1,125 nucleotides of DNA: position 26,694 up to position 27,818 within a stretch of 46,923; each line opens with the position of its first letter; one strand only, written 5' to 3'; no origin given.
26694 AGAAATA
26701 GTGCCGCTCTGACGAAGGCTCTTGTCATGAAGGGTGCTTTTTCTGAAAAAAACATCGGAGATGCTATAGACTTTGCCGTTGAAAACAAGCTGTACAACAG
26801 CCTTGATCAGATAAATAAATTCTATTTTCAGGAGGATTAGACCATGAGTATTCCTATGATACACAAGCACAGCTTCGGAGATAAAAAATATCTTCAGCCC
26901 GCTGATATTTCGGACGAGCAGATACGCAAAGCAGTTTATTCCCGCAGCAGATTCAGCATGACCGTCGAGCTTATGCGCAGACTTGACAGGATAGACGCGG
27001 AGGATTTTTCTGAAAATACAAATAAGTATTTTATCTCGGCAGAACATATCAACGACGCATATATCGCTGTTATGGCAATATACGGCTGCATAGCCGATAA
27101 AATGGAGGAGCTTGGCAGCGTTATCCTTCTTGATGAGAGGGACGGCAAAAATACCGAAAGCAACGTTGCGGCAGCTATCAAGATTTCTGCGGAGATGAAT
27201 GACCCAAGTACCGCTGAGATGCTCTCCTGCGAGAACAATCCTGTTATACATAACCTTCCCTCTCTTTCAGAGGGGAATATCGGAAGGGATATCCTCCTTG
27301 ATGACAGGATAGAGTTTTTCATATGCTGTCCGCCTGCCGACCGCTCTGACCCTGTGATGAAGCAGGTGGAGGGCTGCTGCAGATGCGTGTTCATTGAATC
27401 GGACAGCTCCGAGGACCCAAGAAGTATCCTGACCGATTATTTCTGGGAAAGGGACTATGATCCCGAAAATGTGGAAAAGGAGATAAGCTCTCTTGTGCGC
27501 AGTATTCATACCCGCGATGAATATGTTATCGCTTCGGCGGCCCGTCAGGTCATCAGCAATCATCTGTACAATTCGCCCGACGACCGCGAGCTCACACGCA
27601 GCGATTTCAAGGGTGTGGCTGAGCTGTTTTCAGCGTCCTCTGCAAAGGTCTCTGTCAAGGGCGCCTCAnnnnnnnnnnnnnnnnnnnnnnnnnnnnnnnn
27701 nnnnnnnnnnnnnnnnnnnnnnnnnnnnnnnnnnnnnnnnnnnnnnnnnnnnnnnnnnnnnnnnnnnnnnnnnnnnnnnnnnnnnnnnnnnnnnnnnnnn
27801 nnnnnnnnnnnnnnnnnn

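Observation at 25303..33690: Terminator-bounded operon combining two helical-repeat paralogues, two different AAA+ remodellers (CbbX/SpoVK-type and MoxR+VWA) and an RNA ligase: candidate undescribed system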

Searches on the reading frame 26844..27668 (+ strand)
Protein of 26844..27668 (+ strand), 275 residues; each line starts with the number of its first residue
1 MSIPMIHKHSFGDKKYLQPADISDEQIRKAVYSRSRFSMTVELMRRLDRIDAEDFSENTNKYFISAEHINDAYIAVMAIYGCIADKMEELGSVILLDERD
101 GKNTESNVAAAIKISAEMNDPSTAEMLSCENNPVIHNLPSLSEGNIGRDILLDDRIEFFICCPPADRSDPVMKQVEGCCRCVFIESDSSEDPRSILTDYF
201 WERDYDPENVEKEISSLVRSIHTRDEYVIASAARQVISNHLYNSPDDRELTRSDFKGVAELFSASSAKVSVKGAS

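Call 67: search_protein_representatives(protein=window:26844-27668:+)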
Query: 275 residues. Proteins with E-value up to 0.001 (for the whole library): 19; up to 1e-10: 9; up to 1e-30: 3. The best 19 are listed.
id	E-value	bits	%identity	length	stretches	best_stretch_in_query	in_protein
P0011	1.2e-85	303.0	53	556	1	1-274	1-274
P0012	1.7e-33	132.2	36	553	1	3-270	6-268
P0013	4.4e-33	130.8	33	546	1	1-268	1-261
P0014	1.7e-27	112.5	33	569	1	14-258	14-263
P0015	2.4e-26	108.8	30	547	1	1-259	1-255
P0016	2.6e-18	82.5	29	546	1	1-262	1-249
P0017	4.7e-17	78.3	29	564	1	2-256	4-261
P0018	2.0e-15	73.0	27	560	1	3-259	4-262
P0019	1.0e-13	67.4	27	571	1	4-259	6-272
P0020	1.9e-10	56.6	37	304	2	10-97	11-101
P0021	1.2e-09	54.1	32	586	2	15-89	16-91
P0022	1.6e-07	47.1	31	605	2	180-261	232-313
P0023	1.1e-06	44.3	27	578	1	17-256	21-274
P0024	7.9e-06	41.5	31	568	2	2-79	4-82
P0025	2.5e-05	39.9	32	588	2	10-94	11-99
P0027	2.4e-04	36.7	27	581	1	14-259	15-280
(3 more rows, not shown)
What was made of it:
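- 19 clusters of the P2 N-half in 1.84 billion (call 67).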

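Call 68: find_encoding_contigs(protein=P0013, flank=10000, max_places=3)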
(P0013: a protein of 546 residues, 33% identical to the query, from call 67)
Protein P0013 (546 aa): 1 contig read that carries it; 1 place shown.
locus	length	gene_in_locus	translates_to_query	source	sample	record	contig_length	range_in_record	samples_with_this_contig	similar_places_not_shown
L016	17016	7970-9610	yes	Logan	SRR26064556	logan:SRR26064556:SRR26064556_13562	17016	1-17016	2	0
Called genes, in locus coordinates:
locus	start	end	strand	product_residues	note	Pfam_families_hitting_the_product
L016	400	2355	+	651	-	PF02743:dCache_1, PF00015:MCPsignal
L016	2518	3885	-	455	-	PF13203:DUF2201_N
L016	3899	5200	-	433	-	PF00004:AAA (weak), PF07728:AAA_5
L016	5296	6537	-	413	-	PF25583:WCX (weak)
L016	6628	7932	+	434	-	-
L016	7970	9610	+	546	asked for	PF00004:AAA, PF17866:AAA_lid_6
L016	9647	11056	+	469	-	-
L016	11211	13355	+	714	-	PF07728:AAA_5, PF28529:McrB_lid (weak)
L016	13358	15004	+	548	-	PF10117:McrBC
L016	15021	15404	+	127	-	-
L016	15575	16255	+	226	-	PF00005:ABC_tran, PF13304:AAA_21 (faint)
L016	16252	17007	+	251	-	-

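Call 71: find_encoding_contigs(protein=P0016, flank=10000, max_places=3)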
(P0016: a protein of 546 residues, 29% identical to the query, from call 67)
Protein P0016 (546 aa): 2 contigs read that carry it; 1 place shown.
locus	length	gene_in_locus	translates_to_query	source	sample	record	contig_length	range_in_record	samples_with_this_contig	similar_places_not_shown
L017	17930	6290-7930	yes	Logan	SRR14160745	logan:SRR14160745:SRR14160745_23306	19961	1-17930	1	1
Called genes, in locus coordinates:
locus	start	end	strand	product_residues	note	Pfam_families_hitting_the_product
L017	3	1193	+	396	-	?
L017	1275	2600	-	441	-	PF13203:DUF2201_N, PF13519:VWA_2 (faint)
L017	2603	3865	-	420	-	-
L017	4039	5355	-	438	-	PF13280:WYL (weak), PF25583:WCX (weak)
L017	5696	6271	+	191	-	PF00574:CLP_protease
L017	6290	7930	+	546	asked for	PF00004:AAA, PF17866:AAA_lid_6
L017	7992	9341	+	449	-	-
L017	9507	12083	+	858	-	PF20251:Big_14 (faint)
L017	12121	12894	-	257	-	PF03309:Pan_kinase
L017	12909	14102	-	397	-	PF02441:Flavoprotein, PF04127:DFP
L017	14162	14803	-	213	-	PF07155:ECF-ribofla_trS (weak), PF12822:ECF_trnsprt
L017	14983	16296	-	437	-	-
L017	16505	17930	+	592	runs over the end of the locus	PF00149:Metallophos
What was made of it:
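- On ClpP-partner unfoldases: ClpP is adjacent in L017 only (call 71).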

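Call 72: find_encoding_contigs(protein=P0018, flank=10000, max_places=3)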
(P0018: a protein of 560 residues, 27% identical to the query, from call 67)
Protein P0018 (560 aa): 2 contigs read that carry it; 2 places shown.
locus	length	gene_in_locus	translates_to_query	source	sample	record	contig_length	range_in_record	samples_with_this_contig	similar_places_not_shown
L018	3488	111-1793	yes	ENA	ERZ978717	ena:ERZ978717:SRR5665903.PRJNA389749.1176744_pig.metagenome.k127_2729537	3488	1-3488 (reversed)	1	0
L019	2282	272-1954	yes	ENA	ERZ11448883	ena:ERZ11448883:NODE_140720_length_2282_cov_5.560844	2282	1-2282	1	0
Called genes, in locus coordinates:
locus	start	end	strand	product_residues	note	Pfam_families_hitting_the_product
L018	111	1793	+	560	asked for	PF07728:AAA_5 (faint), PF00004:AAA, PF17866:AAA_lid_6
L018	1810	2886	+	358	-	-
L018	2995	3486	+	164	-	?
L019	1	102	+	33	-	?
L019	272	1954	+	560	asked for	PF07728:AAA_5 (faint), PF00004:AAA, PF17866:AAA_lid_6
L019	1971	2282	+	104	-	?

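Call 73: find_encoding_contigs(protein=P0014, flank=10000, max_places=3)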
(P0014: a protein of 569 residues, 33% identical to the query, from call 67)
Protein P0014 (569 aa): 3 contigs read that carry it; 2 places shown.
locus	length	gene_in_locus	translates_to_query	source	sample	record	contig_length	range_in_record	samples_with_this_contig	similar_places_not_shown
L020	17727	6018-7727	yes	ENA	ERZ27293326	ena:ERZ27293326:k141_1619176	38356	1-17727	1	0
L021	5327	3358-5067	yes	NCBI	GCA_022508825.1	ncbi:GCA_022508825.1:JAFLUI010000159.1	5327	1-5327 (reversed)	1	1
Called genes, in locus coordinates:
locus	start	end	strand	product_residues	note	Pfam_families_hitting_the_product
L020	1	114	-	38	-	?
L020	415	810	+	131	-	-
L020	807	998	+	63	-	-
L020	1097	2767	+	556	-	PF00239:Resolvase, PF07508:Recombinase, PF13408:Zn_ribbon_recom, PF14287:DUF4368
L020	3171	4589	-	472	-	PF13203:DUF2201_N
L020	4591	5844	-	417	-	PF00004:AAA (weak), PF07728:AAA_5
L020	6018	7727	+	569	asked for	PF00004:AAA, PF07728:AAA_5 (weak), PF17866:AAA_lid_6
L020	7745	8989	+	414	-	-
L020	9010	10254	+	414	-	-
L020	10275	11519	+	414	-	-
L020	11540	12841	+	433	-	-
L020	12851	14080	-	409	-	PF13280:WYL (weak), PF25583:WCX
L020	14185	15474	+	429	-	-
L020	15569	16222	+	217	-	-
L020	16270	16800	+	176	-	-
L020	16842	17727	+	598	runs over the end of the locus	-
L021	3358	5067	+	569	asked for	PF00004:AAA, PF07728:AAA_5 (weak), PF17866:AAA_lid_6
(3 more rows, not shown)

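Call 86: find_encoding_contigs(protein=P0027, flank=10000, max_places=4)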
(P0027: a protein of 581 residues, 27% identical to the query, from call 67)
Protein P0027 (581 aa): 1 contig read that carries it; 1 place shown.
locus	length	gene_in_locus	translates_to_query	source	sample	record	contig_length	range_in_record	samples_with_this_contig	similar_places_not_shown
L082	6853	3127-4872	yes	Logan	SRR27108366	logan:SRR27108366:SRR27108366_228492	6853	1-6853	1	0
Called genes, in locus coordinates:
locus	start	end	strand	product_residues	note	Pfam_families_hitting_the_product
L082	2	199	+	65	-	?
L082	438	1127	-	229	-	-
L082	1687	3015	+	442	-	PF13280:WYL (weak), PF25583:WCX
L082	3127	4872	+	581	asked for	PF00004:AAA, PF07728:AAA_5 (weak), PF17866:AAA_lid_6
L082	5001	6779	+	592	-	PF12773:DZR, PF13240:Zn_Ribbon_1 (weak)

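Call 91: search_protein_families(library=pfam, proteins=[L082:5001-6779:+], max_evalue=0.001)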
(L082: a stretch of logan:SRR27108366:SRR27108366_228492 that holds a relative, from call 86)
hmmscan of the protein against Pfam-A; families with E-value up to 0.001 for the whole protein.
L082:5001-6779:+ (592 aa): 5 families
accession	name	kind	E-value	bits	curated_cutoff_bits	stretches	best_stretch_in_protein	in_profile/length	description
PF12773.13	DZR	-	4.5e-10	40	27.3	1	3-48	1-45/45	Double zinc ribbon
PF13240.11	Zn_Ribbon_1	-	6.1e-10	39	25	1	3-23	2-22/23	zinc-ribbon domain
PF17032.10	Zn_ribbon_15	-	0.00011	23.3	28.9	0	25-48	50-73/73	zinc-ribbon family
PF24460.1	DUF7575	-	0.00014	21.6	28.5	0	27-51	3-27/28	Domain of unknown function (DUF7575)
PF18912.6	DZR_2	-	0.00061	20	27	1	17-55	10-50/56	Double zinc ribbon domain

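Call 98: search_protein_families(library=phrogs, proteins=[L082:5001-6779:+, L017:5696-6271:+], max_evalue=0.01)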
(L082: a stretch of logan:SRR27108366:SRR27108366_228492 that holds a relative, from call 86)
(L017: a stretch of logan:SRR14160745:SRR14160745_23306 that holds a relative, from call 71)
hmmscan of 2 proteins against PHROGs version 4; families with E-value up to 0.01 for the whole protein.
L082:5001-6779:+ (592 aa): 5 families
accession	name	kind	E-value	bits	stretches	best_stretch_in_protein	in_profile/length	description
phrog_19315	-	unknown function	8.1e-06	26.1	1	3-49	261-309/348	-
phrog_38469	-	unknown function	6.4e-05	23.8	1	2-50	215-262/272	-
phrog_2546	-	unknown function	9.2e-05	23.7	0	1-28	1-28/180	-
phrog_10714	-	unknown function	0.0014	19.8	0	2-27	75-102/109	-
phrog_6586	-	unknown function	0.0093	16.8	0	30-53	6-29/129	-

L017:5696-6271:+ (191 aa): 13 families
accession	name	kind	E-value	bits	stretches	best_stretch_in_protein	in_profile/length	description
phrog_94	-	head and packaging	2.9e-40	140.3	1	2-191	56-250/622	head maturation protease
phrog_133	-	head and packaging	3.1e-24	86.6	1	57-190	49-178/668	head maturation protease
phrog_2976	-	head and packaging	5.9e-24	86.5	1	40-190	33-181/394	head maturation protease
phrog_1684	-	head and packaging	9e-20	72.3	1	56-189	72-201/284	head maturation protease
phrog_3348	-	unknown function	3.7e-16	60.4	1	57-190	68-197/386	-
phrog_1827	-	other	1.7e-08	35.1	1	49-146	45-138/202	ATP-dependent protease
phrog_53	-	head and packaging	3.4e-08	34.1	1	44-108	105-171/583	head maturation protease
phrog_33547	-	unknown function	9.2e-07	29.1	1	53-187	26-155/357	-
phrog_20705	-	head and packaging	4.1e-05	23.1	1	55-191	207-346/690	virion structural protein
phrog_13984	-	unknown function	5.2e-05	24.4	1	58-107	62-111/123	-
phrog_5410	-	other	0.00057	20.2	1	53-147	52-142/323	ATP-dependent protease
phrog_30575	-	unknown function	0.0008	20.3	1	51-108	56-111/198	-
phrog_23753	-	head and packaging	0.0014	19.3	1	48-149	33-130/298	head maturation protease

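Call 102: find_encoding_contigs(protein=P0017, flank=10000, max_places=4)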
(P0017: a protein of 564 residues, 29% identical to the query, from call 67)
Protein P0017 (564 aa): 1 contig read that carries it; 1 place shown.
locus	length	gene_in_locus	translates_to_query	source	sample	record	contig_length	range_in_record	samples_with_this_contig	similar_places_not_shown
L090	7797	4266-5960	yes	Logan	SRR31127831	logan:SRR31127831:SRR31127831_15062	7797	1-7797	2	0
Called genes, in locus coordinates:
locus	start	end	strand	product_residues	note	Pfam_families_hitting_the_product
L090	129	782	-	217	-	PF00165:HTH_AraC (weak), PF12833:HTH_18, PF00165:HTH_AraC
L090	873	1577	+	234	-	PF28529:McrB_lid (weak)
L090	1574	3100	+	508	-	PF10117:McrBC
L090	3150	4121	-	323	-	PF13280:WYL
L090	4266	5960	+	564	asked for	PF00004:AAA, PF07728:AAA_5 (faint), PF17866:AAA_lid_6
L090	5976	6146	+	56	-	-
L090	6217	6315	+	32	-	-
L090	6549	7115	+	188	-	PF01613:Flavin_Reduct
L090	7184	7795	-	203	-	?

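Call 111: find_homologous_proteins(query=A9, max_evalue=0.001)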
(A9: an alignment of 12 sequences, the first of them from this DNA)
Query A9 (12 sequences) (272 aa, profile of the alignment): 1 proteins with E <= 0.001 among 4012 candidates.
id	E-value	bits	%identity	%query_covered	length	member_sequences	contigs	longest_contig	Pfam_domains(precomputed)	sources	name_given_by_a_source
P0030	1.6e-91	324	83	100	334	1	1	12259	-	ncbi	ncbi:MAG: hypothetical protein ACI4K7_04970, partial [Oscillospiraceae bacterium]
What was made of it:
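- Tried and rejected: It returned one protein only and was uninformative (call 111).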

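Call 126: search_protein_families(library=padloc, proteins=[L016:11211-13355:+, L016:13352-15004:+, L020:15569-16222:+, L020:16797-17726:+], max_evalue=0.001)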
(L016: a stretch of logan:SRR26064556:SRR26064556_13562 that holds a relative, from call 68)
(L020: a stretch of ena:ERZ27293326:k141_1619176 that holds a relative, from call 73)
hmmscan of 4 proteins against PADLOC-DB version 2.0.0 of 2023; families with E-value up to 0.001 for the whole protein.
L016:11211-13355:+ (714 aa): 1 family
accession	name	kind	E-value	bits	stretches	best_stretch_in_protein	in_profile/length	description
PDLC03547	REase_II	-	1.4e-13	48.3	1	363-576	256-439/585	Type II restriction enzyme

L016:13352-15004:+ (550 aa): 0 families

L020:15569-16222:+ (217 aa): 0 families

L020:16797-17726:+ (310 aa): 2 families
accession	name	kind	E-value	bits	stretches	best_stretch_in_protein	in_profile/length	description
PDLC03829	ZacB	-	1.4e-28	98.1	1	44-305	18-308/586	-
PDLC04553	PDC-M27B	-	5.1e-05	20.1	1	125-253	103-229/635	-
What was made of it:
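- ZacB (E 1e-28) and a serine recombinase in L020 (calls 73, 126).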
